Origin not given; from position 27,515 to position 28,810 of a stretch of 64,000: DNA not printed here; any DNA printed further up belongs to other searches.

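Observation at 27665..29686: Three-TM protein plus patatin phospholipase two-gene cassette (21-nt spacer): candidate membrane-sensor/effector pair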

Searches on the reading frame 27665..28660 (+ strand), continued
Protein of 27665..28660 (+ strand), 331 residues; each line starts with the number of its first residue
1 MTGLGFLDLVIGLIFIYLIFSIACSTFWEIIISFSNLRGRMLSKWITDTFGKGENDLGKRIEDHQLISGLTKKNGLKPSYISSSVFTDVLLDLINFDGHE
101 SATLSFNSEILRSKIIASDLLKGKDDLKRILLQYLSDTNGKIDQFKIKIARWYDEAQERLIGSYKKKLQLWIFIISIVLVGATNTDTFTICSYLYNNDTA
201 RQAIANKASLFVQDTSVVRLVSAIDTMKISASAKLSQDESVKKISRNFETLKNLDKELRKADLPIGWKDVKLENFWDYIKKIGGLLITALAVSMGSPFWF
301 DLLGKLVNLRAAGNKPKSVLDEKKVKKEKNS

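Call 41: search_protein_representatives(alignment_id=A1)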
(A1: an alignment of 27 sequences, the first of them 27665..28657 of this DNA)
Query: 27 sequences, 326 profile positions. Proteins with E-value up to 0.001 (for the whole library): 16413; up to 1e-10: 12897; up to 1e-30: 7428. The best 150 are listed.
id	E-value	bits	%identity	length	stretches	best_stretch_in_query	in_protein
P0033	4.2e-120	417.4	-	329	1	1-318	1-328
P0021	1.5e-118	412.3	-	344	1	1-322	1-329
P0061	1.8e-112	392.3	-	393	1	1-321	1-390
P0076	5.5e-111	387.4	-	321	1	1-322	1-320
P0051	2.7e-109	381.9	-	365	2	73-322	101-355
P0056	7.6e-109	380.4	-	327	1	1-324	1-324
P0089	1.8e-108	379.2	-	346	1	1-319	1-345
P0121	2.4e-107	375.5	-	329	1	4-319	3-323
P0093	4.1e-107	374.7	-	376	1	1-320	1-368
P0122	4.8e-107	374.5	-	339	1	1-321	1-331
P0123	1.3e-105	369.8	-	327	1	1-321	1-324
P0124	9.2e-101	353.8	-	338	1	1-320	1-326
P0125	1.4e-100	353.2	-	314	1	1-321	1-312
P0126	1.7e-98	346.4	-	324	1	1-318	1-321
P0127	9.8e-98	343.9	-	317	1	1-318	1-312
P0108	8.9e-87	307.9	-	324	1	1-324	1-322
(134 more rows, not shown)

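Call 46: list_cluster_members(proteins=[P0118, P0106, P0043, P0084, P0120, P0076, P0109, P0117, P0079])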
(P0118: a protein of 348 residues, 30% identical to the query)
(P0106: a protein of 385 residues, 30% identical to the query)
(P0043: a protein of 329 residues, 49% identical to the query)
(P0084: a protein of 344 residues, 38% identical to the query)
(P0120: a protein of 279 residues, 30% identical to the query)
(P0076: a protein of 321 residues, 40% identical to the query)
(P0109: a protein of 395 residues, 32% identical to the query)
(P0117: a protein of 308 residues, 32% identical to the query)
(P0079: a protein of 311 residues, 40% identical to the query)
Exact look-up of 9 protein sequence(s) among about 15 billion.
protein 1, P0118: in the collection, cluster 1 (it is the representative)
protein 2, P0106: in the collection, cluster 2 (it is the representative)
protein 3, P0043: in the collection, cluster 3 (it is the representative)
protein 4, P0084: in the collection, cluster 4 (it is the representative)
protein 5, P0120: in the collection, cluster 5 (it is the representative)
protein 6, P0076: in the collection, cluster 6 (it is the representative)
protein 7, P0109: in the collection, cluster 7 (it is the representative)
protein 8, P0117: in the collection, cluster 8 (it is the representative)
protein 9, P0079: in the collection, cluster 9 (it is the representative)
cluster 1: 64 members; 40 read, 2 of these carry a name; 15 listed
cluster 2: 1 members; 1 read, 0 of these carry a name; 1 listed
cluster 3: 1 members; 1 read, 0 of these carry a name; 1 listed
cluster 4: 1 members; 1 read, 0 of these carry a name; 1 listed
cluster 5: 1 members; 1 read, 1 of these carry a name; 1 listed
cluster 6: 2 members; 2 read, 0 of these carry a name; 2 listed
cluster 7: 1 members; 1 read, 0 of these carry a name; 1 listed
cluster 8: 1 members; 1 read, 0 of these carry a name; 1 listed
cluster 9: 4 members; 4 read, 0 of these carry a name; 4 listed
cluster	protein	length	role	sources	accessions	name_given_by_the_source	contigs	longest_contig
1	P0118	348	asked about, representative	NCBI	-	-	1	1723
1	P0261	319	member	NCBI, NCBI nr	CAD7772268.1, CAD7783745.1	MAG: hypothetical protein KCCBMMGE_02154 [Candidatus Methanoperedenaceae archaeon GB37] | hypothetical protein DMNBHIDG_00554 [Candidatus Methanoperedenaceae archaeon GB37]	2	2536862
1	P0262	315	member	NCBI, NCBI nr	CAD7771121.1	hypothetical protein BLFGPEAP_00511 [Candidatus Methanoperedenaceae archaeon GB50]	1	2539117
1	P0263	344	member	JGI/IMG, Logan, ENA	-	-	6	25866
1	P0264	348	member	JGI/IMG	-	-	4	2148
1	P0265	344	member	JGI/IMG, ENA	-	-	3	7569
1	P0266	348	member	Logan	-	-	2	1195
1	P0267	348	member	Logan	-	-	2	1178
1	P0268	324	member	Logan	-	-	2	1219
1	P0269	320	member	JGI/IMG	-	-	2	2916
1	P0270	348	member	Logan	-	-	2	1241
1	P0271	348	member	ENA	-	-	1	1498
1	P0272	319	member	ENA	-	-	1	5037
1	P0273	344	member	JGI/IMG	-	-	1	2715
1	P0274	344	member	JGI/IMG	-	-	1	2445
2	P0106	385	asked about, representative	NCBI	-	-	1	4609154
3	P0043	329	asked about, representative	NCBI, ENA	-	-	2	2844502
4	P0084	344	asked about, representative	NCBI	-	-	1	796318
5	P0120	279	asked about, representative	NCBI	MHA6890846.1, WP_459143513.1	hypothetical protein [Ralstonia pseudosolanacearum]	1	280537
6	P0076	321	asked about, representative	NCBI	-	-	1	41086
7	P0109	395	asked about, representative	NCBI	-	-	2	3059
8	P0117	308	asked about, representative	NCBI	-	-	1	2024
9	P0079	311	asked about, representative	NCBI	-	-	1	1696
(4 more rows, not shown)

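Call 53: find_encoding_contigs(protein=P0008, flank=6000, max_places=1)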
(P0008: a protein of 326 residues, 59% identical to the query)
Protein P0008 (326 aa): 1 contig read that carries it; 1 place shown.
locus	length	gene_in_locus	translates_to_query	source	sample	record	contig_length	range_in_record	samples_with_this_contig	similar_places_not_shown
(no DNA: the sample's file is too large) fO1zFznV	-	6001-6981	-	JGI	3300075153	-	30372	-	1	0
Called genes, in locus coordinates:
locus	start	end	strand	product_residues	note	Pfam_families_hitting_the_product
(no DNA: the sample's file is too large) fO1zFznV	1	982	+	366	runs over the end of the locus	-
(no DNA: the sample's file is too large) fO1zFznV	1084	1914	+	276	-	PF00656:Peptidase_C14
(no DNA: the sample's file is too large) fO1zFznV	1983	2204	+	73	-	-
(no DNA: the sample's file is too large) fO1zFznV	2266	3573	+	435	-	-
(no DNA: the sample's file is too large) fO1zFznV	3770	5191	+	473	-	PF04984:Phage_sheath_1 (weak), PF17482:Phage_sheath_1C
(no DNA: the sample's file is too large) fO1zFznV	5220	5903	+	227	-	PF01374:Glyco_hydro_46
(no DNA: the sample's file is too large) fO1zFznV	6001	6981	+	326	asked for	-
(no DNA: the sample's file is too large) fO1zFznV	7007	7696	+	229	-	-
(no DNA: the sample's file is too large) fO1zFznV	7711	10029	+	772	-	PF05014:Nuc_deoxyrib_tr (faint)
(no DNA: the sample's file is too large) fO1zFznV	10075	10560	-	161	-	PF14015:DUF4231 (weak)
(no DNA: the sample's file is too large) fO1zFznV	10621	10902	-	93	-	-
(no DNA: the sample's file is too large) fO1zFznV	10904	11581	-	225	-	-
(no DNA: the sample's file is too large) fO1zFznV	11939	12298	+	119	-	PF13788:DUF4180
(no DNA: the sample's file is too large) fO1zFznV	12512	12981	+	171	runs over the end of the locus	PF03938:OmpH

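Call 54: find_encoding_contigs(protein=P0043, flank=6000, max_places=1)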
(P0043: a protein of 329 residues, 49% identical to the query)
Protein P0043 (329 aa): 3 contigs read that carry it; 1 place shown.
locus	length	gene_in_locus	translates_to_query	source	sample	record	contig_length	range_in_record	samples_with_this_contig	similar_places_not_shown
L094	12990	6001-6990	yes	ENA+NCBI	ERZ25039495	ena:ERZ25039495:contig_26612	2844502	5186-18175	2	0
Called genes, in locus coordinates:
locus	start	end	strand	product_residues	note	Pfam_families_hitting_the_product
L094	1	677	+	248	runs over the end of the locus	-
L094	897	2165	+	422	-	PF00654:Voltage_CLC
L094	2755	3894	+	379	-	PF01447:Peptidase_M4, PF02868:Peptidase_M4_C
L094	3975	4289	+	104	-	PF20242:Emfourin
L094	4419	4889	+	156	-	-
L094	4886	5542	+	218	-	-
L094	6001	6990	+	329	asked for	-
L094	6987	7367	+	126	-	-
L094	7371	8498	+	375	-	-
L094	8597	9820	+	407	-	PF00704:Glyco_hydro_18, PF18962:Por_Secre_tail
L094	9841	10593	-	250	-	PF00072:Response_reg, PF04397:LytTR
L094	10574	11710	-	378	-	PF06580:His_kinase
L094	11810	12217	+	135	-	PF08570:DUF1761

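Call 55: find_encoding_contigs(protein=P0053, flank=6000, max_places=1)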
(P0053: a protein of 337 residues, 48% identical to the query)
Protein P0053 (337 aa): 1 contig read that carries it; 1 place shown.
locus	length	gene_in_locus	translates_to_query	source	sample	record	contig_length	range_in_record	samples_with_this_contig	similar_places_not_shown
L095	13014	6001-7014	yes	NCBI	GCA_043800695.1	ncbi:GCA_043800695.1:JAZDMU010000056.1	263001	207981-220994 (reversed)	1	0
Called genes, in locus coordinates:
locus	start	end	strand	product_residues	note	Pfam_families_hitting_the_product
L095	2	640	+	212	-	-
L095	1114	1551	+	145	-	-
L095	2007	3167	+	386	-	PF00144:Beta-lactamase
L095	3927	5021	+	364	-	PF04015:DUF362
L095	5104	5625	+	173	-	PF10543:ORF6N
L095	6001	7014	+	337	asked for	-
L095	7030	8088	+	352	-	PF00082:Peptidase_S8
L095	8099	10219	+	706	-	-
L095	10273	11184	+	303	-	PF11185:DUF2971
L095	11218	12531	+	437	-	PF00561:Abhydrolase_1 (faint), PF02450:LCAT, PF07819:PGAP1 (weak), PF06028:DUF915 (weak)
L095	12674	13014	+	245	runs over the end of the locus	PF08867:FRG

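Call 67: search_protein_families(library=pfam, alignment_id=A6, max_evalue=0.001)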
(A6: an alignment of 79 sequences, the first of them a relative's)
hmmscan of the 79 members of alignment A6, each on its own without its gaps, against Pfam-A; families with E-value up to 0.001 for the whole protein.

A. member 1, L004:874-2064:+ (397 aa): 1 family
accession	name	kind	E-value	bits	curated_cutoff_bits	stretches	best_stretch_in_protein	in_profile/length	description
PF07396.17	Porin_O_P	-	1.5e-16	61.1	20.9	1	60-379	19-354/370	Phosphate-selective porin O and P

B. families by the number of members that match (of 79 scanned): 100 families (the first 25 are shown)
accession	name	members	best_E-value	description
PF00270.35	DEAD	2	2.7e-46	DEAD/DEAH box helicase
PF00271.37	Helicase_C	2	4.2e-29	Helicase conserved C-terminal domain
PF04055.27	Radical_SAM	2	2.8e-23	Radical SAM superfamily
PF02310.24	B12-binding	2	8.7e-16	B12 binding domain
PF04851.21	ResIII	2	1.2e-11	Type III restriction enzyme, res subunit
PF13304.12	AAA_21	2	4.3e-10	AAA domain, putative AbiEii toxin, Type IV TA system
PF18962.6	Por_Secre_tail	2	3.9e-07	Secretion system C-terminal sorting domain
PF02515.22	CoA_transf_3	1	1.8e-125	CoA-transferase family III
PF00275.25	EPSP_synthase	1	2.2e-106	EPSP synthase (3-phosphoshikimate 1-carboxyvinyltransferase)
PF00850.24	Hist_deacetyl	1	9.7e-93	Histone deacetylase domain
PF09994.14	T6SS_Tle1-like_cat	1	1.6e-86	T6SS, Phospholipase effector Tle1-like, catalytic domain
PF08323.17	Glyco_transf_5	1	8.8e-81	Starch synthase catalytic domain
PF00248.27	Aldo_ket_red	1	9e-77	Aldo/keto reductase family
PF04616.20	Glyco_hydro_43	1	9.3e-66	Glycosyl hydrolases family 43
PF25539.1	Bestrophin_2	1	2.5e-65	Bacterial/Fungal Bestrophin protein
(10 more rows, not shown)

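Call 78: find_related_loci(query=A7, collection=viral_contigs, flank=8000)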
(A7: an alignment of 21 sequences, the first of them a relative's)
Query A7 (279 aa) in viral_contigs; peptide patterns used: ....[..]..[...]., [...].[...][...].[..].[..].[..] (x = any residue, [..] = any of these).
97 stretches matched a pattern; 1 encode a relative of the query (tblastn E <= 1e-3); 1 distinct loci.
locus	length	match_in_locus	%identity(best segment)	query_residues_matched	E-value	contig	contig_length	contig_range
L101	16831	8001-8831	88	1-278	1e-151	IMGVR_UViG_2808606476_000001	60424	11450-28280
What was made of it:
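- The family is large and mostly non-viral (calls 41, 78).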

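Call 89: search_protein_families(library=phrogs, proteins=[window:27665-28657:+, P0120, P0108, P0101, P0118, P0062], max_evalue=0.1)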
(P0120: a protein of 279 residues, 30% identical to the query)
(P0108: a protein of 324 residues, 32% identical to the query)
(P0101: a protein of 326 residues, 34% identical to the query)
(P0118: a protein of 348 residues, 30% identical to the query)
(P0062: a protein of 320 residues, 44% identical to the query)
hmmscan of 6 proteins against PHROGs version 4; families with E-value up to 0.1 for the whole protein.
window:27665-28657:+ (331 aa): 0 families

P0120 (279 aa): 0 families

P0108 (324 aa): 0 families

P0101 (326 aa): 0 families

P0118 (348 aa): 0 families

P0062 (320 aa): 0 families
